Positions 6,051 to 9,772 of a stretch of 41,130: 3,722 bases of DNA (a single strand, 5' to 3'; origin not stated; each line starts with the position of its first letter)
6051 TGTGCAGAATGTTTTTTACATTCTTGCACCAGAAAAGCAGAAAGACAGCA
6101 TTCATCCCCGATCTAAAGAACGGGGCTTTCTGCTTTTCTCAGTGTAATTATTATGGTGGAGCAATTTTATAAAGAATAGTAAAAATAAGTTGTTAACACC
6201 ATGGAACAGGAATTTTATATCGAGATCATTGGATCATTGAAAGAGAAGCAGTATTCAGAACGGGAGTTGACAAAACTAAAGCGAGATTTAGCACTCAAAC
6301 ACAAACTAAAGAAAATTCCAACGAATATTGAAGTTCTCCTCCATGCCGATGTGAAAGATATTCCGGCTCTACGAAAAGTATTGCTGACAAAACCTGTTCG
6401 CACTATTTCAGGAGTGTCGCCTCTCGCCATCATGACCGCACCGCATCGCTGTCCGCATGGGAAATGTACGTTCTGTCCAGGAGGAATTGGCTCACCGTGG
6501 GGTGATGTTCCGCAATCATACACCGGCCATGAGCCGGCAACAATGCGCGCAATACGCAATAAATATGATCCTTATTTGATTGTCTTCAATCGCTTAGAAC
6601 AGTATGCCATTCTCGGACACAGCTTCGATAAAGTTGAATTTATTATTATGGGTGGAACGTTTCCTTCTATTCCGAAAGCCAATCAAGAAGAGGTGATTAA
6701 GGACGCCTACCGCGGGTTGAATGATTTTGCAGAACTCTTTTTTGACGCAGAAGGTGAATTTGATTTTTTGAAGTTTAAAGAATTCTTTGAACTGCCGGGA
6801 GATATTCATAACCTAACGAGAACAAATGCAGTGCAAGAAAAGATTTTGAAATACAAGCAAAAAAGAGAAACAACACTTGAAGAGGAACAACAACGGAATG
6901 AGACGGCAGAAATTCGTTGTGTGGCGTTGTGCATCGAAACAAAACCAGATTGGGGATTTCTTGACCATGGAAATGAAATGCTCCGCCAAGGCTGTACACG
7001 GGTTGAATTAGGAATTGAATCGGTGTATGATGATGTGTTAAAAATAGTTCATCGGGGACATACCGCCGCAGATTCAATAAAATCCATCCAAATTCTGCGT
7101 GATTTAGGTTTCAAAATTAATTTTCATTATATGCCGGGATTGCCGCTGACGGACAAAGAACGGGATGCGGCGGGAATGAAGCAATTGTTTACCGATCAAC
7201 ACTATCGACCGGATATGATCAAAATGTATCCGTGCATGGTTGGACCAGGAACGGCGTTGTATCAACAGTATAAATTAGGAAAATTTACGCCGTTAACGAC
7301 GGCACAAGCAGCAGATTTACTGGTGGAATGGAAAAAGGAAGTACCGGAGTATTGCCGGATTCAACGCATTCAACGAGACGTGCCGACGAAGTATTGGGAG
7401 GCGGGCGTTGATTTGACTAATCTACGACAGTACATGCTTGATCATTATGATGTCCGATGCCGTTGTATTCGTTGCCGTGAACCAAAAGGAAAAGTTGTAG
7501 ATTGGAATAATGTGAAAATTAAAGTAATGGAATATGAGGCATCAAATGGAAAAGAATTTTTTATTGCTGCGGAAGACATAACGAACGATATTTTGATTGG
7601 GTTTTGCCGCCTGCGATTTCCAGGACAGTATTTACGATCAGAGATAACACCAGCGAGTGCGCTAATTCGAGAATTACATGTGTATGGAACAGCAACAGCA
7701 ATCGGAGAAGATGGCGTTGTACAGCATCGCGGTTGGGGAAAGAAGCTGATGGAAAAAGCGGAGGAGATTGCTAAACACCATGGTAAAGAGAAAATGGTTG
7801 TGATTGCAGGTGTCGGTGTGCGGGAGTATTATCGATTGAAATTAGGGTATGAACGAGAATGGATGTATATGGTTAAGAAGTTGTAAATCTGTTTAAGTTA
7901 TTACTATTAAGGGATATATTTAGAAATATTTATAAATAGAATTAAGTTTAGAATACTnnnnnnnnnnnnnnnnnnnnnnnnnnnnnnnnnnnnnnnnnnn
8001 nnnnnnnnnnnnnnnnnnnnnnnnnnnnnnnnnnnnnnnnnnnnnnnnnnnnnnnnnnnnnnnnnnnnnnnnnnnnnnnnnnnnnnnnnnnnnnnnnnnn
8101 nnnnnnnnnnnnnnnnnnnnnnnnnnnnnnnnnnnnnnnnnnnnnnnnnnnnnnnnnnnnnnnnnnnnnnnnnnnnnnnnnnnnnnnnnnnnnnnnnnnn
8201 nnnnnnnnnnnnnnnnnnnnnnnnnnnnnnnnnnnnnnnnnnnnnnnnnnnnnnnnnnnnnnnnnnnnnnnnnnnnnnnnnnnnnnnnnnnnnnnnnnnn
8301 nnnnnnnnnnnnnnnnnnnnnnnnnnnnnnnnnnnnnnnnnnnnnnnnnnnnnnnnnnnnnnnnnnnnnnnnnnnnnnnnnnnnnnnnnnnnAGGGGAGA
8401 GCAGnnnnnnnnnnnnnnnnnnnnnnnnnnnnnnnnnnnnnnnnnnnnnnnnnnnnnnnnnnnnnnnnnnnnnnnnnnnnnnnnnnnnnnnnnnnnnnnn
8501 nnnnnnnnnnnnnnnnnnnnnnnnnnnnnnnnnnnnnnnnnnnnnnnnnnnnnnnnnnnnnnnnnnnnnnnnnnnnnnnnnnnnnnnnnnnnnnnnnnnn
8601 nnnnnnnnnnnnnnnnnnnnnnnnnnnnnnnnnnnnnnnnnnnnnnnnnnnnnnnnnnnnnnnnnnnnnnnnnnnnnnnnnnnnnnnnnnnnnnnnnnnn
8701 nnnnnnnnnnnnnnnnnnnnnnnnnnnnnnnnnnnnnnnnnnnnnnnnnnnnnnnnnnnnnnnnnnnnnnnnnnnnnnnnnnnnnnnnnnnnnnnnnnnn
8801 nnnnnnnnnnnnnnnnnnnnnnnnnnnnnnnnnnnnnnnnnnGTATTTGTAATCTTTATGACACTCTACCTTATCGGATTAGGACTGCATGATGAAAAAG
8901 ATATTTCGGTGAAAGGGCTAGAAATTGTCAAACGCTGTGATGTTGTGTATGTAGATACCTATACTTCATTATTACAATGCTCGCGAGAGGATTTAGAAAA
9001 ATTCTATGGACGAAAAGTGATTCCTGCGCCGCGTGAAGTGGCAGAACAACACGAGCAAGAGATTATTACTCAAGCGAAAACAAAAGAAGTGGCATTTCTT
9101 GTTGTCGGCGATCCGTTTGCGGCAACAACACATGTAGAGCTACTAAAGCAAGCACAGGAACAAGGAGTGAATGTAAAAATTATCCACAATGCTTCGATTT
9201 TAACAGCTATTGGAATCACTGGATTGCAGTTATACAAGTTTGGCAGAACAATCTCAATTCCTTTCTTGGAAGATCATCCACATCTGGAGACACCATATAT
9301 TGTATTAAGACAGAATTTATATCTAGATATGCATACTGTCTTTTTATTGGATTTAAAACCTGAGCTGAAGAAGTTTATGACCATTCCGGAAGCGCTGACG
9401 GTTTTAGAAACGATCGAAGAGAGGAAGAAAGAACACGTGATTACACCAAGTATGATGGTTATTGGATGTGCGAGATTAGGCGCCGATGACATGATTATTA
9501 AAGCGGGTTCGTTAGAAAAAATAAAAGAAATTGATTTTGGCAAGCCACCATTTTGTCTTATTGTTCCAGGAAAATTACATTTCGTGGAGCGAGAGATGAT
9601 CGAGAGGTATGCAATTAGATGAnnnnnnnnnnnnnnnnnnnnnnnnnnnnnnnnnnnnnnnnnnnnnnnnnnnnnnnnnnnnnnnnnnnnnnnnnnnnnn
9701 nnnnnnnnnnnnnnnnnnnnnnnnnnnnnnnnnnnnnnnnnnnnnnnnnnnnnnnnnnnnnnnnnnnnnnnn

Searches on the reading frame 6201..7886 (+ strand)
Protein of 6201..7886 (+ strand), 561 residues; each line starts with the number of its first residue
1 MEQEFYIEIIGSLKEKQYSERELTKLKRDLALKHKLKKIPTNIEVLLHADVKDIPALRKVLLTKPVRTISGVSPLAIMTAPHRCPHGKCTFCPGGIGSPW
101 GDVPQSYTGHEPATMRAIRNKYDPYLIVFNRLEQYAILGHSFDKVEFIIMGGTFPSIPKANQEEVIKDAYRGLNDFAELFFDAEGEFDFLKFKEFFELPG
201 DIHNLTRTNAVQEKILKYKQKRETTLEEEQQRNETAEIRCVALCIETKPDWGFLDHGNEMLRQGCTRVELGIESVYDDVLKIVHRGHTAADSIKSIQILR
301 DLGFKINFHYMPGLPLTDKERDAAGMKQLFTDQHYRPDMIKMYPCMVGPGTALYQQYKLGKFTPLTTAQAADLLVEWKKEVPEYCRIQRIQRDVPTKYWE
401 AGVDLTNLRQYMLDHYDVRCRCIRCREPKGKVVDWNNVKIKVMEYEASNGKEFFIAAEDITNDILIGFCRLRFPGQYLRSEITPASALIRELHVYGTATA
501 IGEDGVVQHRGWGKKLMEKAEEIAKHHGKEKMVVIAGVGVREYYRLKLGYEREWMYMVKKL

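Call 70: search_protein_families(library=pfam, proteins=[window:6201-7886:+], max_evalue=0.001)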
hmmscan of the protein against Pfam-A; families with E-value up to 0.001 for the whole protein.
window:6201-7886:+ (561 aa): 4 families
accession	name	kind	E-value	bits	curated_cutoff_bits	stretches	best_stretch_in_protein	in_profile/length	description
PF04055.27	Radical_SAM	-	5.6e-16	59.6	29.5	1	82-322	5-160/166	Radical SAM superfamily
PF16199.10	Radical_SAM_C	-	8.2e-16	58.3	31.9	1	337-410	1-75/85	Radical_SAM C-terminal domain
PF23613.1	ELP3_N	-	1.3e-09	38.3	27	1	8-69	7-70/70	ELP3 N-terminal domain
PF00583.31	Acetyltransf_1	-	6.7e-06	26.8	20.7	1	448-549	27-115/116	Acetyltransferase (GNAT) family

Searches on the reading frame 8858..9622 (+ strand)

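Call 70: search_protein_families(library=pfam, proteins=[window:8858-9622:+], max_evalue=0.001)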
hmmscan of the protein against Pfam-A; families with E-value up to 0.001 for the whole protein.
window:8858-9622:+ (254 aa): 1 family
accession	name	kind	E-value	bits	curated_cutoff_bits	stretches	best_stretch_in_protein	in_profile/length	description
PF00590.25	TP_methylase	-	1.2e-21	78.1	27.8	1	2-222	1-211/212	Tetrapyrrole (Corrin/Porphyrin) Methylases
